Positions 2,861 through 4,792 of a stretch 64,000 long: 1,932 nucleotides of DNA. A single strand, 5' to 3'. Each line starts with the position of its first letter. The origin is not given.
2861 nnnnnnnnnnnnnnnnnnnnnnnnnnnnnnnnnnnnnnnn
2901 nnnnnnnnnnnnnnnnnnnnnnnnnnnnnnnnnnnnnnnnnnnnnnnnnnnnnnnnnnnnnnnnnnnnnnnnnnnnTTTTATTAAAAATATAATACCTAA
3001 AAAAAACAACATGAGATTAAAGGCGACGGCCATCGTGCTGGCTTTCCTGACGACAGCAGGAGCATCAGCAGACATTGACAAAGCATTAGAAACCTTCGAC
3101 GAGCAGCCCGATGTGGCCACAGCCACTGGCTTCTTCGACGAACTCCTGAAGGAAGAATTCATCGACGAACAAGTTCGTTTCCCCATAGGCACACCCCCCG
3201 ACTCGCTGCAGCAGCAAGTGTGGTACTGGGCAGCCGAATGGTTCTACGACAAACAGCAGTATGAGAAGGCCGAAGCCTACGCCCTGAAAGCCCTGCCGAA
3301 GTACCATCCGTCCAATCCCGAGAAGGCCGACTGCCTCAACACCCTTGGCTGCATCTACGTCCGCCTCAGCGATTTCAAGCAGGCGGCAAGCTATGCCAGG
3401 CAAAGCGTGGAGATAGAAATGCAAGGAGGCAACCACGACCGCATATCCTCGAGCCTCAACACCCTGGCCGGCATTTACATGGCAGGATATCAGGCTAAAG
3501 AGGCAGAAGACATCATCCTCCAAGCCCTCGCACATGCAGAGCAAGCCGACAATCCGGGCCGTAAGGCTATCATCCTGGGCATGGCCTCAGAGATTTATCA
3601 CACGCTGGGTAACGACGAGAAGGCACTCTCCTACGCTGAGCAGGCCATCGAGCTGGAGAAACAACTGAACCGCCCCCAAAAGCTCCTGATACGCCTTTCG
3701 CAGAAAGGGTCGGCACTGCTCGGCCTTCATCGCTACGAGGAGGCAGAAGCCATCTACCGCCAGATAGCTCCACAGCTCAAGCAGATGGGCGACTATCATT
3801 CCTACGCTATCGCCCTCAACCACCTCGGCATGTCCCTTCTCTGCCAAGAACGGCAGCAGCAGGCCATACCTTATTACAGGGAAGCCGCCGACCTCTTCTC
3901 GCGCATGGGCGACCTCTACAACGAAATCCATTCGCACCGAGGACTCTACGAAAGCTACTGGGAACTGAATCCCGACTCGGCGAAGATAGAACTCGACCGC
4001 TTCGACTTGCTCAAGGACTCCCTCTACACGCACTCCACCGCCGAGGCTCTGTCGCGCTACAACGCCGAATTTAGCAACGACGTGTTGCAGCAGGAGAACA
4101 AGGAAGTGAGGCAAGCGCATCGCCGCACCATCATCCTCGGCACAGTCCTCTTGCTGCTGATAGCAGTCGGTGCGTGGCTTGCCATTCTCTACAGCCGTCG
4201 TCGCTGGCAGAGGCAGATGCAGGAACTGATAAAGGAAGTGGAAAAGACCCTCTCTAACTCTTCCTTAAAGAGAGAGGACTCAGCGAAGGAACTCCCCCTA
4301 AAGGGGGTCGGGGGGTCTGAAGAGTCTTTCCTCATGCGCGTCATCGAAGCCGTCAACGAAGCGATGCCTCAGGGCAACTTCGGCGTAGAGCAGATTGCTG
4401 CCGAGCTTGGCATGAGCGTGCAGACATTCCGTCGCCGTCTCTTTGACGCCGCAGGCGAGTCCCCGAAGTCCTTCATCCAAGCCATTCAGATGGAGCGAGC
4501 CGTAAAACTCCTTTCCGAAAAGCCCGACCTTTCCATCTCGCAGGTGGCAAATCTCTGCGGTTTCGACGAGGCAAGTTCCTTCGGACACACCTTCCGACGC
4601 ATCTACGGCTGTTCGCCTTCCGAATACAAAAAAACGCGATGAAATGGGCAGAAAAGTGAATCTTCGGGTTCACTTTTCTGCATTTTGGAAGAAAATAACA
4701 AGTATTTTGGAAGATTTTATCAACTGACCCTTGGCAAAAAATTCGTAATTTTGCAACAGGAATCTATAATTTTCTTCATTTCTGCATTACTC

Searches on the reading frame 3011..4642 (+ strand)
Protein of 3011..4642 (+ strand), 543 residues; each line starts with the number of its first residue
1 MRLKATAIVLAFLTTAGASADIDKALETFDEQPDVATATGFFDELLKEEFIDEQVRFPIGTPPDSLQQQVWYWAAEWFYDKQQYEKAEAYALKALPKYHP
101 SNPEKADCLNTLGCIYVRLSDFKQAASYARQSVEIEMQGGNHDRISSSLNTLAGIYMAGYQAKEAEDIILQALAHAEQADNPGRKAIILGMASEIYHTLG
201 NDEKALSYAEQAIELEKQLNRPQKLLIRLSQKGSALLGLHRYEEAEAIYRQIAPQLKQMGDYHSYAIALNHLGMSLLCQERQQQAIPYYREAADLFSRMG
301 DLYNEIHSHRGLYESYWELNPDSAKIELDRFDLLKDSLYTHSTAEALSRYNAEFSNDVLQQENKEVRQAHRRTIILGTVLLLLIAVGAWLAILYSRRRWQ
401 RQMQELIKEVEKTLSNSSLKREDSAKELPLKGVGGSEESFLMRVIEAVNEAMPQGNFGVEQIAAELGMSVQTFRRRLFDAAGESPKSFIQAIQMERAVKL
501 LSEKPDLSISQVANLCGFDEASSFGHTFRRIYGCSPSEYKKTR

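Call 16: search_protein_families(library=pfam, proteins=[window:3011-4642:+], max_evalue=0.001)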
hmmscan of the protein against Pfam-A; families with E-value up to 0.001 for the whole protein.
window:3011-4642:+ (543 aa): 12 families
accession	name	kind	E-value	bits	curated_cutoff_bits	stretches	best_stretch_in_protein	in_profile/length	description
PF13424.12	TPR_12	-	4.9e-26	91.2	30.1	3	230-296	7-75/77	Tetratricopeptide repeat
PF12833.13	HTH_18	-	8.9e-23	80.8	33.6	1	462-541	1-79/80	Helix-turn-helix domain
PF00165.29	HTH_AraC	-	3.8e-13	49.7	26.6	1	506-539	8-40/42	Bacterial regulatory helix-turn-helix proteins, AraC family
PF07719.23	TPR_2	-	6e-13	48.3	27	0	266-296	1-31/34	Tetratricopeptide repeat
PF13374.12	TPR_10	-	3.5e-12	46.3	27.5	0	106-135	2-31/42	Tetratricopeptide repeat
PF13181.12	TPR_8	-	4e-11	42.6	25.7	0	189-217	4-32/34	Tetratricopeptide repeat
PF00515.34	TPR_1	-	2e-10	40.4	27.8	0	266-295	1-30/34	Tetratricopeptide repeat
PF17874.7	TPR_MalT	-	9e-10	38.8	45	1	80-223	13-159/336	MalT-like TPR region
PF13176.12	TPR_7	-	3.2e-08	33.5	27.9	0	194-222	7-35/36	Tetratricopeptide repeat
PF13432.12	TPR_16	-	4e-05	24.4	32.7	0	232-296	3-61/65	Tetratricopeptide repeat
PF24885.1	TPR_NPHP3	-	0.00049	20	100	0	101-187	94-182/239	Nephrocystin-3 TPR domain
PF13428.12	TPR_14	-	0.00094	20.1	23.5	0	70-104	3-36/44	Tetratricopeptide repeat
